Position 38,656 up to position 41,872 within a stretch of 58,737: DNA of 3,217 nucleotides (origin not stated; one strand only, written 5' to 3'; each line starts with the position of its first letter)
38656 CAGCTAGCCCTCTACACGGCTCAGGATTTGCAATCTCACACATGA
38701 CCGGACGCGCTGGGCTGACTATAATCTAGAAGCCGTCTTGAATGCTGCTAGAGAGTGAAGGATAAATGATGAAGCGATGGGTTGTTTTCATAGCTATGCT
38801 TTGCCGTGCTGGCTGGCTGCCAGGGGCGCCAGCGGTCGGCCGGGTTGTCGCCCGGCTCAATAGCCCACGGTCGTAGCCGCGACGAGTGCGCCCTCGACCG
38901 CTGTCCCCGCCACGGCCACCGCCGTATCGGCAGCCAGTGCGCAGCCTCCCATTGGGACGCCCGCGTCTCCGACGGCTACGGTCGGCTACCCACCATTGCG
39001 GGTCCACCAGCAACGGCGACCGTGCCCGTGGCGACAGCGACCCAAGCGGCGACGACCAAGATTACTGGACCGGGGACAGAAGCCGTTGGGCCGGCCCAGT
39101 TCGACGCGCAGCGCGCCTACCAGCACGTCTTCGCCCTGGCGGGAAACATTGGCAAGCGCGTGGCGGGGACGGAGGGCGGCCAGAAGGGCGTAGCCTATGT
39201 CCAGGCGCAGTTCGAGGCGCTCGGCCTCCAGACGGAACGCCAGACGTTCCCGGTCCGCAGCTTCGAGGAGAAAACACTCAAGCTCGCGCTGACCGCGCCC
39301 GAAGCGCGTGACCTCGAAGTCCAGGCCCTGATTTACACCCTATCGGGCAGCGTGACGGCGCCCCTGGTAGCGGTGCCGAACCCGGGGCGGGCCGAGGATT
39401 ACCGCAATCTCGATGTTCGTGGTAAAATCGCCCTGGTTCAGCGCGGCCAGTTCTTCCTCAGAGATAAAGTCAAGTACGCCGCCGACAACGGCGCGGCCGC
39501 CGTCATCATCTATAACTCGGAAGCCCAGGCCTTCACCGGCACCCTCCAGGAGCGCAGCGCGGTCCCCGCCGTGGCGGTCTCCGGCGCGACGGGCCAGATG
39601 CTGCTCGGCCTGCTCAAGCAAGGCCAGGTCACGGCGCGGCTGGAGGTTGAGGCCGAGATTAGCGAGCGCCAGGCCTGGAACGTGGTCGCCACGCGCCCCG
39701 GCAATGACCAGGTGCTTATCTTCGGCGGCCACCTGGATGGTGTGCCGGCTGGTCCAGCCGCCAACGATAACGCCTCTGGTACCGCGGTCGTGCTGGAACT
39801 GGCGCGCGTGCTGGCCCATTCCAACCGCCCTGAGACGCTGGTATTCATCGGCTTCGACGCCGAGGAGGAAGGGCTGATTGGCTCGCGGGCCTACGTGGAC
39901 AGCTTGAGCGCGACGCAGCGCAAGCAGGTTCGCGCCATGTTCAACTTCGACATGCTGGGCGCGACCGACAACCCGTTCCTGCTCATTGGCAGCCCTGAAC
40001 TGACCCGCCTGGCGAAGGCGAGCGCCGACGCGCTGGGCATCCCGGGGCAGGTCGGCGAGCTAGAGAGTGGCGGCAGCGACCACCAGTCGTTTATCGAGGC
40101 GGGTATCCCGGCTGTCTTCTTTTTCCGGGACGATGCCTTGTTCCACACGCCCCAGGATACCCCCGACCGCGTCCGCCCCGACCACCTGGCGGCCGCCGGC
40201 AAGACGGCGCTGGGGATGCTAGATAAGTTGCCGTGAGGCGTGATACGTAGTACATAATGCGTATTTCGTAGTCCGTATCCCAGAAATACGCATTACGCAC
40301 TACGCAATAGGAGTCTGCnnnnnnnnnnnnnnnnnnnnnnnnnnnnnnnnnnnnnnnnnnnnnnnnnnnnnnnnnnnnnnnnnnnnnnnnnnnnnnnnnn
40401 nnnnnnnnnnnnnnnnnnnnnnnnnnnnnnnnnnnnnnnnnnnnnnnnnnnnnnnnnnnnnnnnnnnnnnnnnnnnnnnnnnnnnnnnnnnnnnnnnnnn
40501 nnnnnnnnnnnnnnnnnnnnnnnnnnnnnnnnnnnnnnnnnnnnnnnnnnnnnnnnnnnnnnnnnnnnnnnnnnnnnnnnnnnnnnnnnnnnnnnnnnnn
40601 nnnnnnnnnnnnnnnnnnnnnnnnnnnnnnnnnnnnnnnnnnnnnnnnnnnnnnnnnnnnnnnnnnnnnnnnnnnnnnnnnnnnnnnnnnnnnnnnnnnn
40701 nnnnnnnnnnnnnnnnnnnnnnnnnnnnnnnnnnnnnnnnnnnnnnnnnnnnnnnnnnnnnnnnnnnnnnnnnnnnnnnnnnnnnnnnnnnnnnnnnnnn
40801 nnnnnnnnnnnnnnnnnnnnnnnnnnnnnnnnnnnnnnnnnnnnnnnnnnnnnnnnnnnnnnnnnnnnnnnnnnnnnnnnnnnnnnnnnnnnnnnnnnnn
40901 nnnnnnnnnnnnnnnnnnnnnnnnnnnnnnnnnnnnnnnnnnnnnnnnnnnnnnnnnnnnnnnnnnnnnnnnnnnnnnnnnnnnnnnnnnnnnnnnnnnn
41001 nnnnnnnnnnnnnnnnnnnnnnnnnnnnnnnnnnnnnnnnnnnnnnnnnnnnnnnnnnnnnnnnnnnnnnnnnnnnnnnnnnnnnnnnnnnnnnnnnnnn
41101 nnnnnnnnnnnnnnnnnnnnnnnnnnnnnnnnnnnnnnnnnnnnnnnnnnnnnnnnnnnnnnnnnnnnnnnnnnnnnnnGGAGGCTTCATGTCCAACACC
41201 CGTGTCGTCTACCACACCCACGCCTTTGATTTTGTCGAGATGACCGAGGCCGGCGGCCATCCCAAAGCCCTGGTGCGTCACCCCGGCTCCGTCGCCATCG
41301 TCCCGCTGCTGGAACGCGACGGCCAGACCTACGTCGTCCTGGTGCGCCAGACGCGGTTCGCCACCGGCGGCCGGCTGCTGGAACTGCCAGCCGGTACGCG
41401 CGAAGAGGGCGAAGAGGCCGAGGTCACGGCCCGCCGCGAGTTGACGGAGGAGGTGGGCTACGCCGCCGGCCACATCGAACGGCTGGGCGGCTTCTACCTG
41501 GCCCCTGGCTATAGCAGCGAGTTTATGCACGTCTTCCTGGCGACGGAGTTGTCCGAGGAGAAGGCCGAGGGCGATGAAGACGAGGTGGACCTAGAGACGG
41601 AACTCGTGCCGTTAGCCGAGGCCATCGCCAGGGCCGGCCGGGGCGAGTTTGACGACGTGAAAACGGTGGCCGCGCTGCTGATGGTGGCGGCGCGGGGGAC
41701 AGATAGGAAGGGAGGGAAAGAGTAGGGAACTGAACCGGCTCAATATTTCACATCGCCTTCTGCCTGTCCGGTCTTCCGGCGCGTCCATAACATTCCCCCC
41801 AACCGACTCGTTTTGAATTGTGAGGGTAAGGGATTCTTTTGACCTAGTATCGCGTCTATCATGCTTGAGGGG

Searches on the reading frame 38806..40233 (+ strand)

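Call 60: search_protein_families(library=pfam, proteins=[window:38806-40233:+], max_evalue=0.001)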
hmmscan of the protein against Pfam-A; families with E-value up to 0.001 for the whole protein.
window:38806-40233:+ (476 aa): 3 families
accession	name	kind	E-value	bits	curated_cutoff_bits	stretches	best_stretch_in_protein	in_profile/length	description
PF04389.22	Peptidase_M28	-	4.1e-42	144.6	21.3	1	292-469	1-190/193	Peptidase family M28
PF02225.27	PA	-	3.6e-18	65.9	23.9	1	183-266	1-95/95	PA domain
PF01546.33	Peptidase_M20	-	2.7e-08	34.4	24.6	1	307-451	3-186/206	Peptidase family M20/M25/M40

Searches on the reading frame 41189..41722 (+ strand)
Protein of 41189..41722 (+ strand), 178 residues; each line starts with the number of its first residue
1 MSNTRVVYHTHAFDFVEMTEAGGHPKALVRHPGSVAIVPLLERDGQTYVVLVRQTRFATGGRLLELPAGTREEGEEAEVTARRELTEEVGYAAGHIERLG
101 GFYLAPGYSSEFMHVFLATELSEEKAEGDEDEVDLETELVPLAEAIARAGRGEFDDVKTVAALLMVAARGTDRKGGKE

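Call 60: search_protein_families(library=pfam, proteins=[window:41189-41722:+], max_evalue=0.001)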
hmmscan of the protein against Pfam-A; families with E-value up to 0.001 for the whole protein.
window:41189-41722:+ (178 aa): 1 family
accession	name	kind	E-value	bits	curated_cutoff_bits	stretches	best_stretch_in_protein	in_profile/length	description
PF00293.34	NUDIX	-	1.9e-18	67.2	21.1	1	32-155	3-126/134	NUDIX domain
